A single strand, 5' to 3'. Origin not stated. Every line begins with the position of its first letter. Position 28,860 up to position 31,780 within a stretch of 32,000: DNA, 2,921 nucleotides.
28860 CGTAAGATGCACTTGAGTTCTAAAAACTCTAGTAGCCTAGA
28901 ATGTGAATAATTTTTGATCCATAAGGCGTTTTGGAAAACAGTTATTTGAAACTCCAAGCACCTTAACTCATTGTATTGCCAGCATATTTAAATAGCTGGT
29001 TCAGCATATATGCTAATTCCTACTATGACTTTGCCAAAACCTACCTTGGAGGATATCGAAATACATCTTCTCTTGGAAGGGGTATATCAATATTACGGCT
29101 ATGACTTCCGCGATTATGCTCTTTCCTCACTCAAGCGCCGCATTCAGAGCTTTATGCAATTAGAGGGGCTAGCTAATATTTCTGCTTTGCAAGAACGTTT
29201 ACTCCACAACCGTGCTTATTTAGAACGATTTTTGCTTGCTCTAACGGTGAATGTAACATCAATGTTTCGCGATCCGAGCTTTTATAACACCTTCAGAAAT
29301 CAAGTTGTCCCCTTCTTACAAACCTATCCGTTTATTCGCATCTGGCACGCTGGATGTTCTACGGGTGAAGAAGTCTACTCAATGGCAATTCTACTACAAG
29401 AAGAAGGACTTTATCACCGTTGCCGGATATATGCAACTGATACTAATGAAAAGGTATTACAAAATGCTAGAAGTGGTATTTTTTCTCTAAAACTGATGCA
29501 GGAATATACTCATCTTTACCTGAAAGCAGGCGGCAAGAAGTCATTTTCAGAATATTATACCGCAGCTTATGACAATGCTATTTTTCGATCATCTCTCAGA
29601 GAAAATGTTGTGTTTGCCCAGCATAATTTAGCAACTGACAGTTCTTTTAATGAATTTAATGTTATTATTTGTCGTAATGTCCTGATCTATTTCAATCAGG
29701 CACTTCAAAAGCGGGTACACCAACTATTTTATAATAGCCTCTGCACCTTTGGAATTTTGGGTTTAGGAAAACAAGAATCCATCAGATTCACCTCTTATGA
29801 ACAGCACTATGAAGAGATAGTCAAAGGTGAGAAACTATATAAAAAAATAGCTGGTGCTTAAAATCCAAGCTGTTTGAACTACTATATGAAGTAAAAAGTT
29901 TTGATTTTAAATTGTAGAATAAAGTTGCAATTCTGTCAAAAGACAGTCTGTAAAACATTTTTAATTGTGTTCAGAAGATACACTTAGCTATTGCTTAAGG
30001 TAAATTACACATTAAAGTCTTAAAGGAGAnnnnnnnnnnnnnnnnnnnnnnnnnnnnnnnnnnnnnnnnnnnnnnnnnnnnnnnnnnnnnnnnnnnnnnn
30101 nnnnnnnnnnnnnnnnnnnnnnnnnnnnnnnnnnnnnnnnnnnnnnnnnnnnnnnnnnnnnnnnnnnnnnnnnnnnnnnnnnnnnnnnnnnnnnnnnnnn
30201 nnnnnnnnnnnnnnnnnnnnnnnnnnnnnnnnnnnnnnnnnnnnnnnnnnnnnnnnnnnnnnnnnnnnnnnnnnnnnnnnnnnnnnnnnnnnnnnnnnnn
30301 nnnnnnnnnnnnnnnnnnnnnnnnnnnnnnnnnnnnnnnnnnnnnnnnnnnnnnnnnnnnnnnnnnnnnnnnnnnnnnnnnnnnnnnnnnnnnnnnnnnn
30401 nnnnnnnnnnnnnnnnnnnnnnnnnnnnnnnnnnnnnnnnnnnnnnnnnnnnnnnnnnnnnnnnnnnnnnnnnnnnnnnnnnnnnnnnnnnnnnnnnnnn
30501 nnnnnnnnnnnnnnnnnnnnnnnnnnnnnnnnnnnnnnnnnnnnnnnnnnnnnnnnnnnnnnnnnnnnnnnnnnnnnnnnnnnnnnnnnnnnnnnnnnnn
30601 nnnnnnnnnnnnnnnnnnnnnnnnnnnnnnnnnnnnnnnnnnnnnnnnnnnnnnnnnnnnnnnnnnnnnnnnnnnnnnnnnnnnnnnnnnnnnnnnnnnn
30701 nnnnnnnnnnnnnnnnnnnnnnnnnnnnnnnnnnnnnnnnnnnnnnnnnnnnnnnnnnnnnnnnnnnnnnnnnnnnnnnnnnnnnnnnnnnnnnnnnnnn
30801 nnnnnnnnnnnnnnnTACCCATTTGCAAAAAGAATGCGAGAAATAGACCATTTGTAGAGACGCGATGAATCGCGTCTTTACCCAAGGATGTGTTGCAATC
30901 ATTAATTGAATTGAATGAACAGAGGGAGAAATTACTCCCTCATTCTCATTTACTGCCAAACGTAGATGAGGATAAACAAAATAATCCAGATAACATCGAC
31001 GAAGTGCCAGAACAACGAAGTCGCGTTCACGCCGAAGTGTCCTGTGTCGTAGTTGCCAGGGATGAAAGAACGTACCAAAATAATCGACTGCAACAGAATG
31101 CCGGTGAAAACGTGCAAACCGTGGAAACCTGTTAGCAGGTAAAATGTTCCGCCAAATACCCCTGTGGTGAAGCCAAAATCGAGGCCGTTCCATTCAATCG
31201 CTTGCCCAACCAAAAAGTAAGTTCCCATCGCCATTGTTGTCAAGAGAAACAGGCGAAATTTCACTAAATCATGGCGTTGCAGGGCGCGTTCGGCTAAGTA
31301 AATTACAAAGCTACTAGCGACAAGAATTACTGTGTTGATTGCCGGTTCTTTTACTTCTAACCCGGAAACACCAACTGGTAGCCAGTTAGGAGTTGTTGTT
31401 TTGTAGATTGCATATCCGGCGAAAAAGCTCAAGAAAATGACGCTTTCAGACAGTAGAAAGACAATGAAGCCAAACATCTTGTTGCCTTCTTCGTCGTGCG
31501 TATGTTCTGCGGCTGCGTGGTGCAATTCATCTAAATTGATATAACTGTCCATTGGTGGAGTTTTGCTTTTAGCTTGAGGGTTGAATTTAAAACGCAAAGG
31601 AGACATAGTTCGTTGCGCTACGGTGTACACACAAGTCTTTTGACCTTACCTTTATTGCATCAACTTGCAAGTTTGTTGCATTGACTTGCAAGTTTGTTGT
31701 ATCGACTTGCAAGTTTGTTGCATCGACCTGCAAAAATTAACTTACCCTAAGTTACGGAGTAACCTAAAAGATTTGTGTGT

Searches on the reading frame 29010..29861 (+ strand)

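Call 72: search_protein_families(library=pfam, proteins=[window:29010-29861:+], max_evalue=0.001)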
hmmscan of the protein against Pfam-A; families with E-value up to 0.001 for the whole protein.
window:29010-29861:+ (283 aa): 3 families
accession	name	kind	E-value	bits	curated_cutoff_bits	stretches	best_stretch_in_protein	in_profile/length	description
PF01739.24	CheR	-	6.5e-41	140.4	27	1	81-262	1-184/195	CheR methyltransferase, SAM binding domain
PF03705.20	CheR_N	-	2e-12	47.1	27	1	17-67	2-52/53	CheR methyltransferase, all-alpha domain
PF13649.12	Methyltransf_25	-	0.00038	21.5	27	0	114-157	4-41/97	Methyltransferase domain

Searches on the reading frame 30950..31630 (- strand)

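Call 72: search_protein_families(library=pfam, proteins=[window:30950-31630:-], max_evalue=0.001)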
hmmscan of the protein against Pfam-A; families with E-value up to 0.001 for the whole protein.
window:30950-31630:- (226 aa): 1 family
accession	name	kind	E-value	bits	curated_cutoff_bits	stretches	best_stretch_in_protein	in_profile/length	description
PF00510.24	COX3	-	2.2e-32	113.4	23.8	1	42-225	67-256/258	Cytochrome c oxidase subunit III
